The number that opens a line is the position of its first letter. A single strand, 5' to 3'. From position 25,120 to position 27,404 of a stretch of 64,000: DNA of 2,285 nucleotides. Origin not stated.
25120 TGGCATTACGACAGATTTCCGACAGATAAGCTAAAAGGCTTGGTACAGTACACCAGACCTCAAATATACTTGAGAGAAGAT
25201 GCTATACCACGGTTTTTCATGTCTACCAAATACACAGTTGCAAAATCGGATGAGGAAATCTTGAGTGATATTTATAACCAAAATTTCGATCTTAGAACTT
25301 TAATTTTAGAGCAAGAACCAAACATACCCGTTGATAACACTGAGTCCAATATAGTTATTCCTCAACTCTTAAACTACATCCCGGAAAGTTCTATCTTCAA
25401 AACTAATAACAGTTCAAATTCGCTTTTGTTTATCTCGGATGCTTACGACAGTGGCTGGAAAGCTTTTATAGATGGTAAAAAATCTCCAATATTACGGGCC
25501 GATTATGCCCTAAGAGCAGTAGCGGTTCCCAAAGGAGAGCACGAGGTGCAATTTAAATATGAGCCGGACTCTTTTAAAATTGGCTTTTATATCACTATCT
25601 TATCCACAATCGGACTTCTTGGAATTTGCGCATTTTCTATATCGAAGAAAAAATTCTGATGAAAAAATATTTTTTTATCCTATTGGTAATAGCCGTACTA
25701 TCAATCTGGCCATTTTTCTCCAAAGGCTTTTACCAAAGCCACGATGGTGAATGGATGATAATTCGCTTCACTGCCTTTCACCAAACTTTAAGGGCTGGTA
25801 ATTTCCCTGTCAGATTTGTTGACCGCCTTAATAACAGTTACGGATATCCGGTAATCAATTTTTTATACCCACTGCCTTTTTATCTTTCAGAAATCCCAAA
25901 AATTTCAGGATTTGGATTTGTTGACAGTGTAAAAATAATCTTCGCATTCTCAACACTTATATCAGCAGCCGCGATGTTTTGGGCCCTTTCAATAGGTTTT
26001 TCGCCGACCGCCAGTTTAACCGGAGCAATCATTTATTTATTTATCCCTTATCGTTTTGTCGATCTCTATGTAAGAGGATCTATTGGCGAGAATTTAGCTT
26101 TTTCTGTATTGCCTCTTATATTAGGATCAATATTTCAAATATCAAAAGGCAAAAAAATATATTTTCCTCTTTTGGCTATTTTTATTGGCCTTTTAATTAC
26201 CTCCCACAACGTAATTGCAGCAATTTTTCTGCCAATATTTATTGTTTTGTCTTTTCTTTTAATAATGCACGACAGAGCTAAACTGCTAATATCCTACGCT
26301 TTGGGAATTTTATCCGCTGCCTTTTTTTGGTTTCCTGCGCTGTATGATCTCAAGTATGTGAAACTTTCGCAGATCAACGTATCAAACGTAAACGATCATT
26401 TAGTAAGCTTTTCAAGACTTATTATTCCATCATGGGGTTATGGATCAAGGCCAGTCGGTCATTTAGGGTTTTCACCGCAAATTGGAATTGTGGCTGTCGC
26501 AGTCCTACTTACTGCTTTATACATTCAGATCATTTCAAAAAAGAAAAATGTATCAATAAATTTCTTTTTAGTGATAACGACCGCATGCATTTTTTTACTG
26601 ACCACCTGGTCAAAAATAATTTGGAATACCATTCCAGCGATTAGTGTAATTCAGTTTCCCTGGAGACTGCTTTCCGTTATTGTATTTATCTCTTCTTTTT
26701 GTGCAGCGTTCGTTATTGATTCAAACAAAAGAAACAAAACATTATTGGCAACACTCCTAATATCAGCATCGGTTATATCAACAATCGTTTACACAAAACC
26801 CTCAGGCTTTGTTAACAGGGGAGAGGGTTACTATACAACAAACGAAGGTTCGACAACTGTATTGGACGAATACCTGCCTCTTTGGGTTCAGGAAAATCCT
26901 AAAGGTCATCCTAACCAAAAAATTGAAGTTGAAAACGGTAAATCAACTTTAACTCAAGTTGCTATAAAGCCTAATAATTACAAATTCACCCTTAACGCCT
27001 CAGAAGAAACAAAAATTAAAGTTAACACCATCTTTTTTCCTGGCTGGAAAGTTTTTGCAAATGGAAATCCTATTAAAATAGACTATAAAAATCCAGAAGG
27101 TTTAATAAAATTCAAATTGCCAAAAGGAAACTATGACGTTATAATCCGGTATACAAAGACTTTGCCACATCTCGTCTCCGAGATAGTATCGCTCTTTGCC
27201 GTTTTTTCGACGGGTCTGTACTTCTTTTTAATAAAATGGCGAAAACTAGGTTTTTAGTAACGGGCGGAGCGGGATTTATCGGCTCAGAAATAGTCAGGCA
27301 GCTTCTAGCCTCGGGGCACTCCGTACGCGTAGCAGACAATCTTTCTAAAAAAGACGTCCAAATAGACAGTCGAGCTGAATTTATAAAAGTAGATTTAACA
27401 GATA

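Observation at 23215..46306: Two membrane-protein families share a YfhO-type C-terminal domain with the motif PGW-x-(A/V)F-x-(D/N)G ... (V/L)P-x-G-x-H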

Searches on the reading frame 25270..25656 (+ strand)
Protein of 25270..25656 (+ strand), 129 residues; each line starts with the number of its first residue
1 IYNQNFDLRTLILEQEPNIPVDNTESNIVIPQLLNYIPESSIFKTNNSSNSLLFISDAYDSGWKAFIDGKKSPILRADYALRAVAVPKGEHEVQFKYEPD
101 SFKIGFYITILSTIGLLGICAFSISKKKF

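Call 16: search_protein_families(library=pfam, proteins=[window:25270-25656:+], max_evalue=10)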
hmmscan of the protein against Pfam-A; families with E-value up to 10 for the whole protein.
window:25270-25656:+ (129 aa): 1 family
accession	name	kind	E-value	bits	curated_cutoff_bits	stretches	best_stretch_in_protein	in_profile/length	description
PF09586.16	YfhO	-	2e-14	53.4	28.5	1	45-109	770-835/835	Bacterial membrane protein YfhO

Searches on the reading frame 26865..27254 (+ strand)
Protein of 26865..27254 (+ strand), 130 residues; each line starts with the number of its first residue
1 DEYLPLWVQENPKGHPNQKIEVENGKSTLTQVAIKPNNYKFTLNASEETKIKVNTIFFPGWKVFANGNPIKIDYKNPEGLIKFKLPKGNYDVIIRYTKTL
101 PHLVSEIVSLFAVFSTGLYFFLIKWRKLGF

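Call 16: search_protein_families(library=pfam, proteins=[window:26865-27254:+], max_evalue=10)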
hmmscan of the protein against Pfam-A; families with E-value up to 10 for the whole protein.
window:26865-27254:+ (130 aa): 4 families
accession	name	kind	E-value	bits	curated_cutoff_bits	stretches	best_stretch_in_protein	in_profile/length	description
PF09586.16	YfhO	-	7.5e-05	21.7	28.5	1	26-98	753-825/835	Bacterial membrane protein YfhO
PF11810.13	DUF3332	-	0.013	15.6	25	1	7-92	72-159/170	Domain of unknown function (DUF3332)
PF18705.7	DUF5643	-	0.029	14.8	34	1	15-69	5-59/115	Family of unknown function (DUF5643)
PF24425.1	Ig_GP210_15th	-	0.031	14.7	27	1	18-54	4-40/120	Nuclear pore complex protein GP210, Ig-like domain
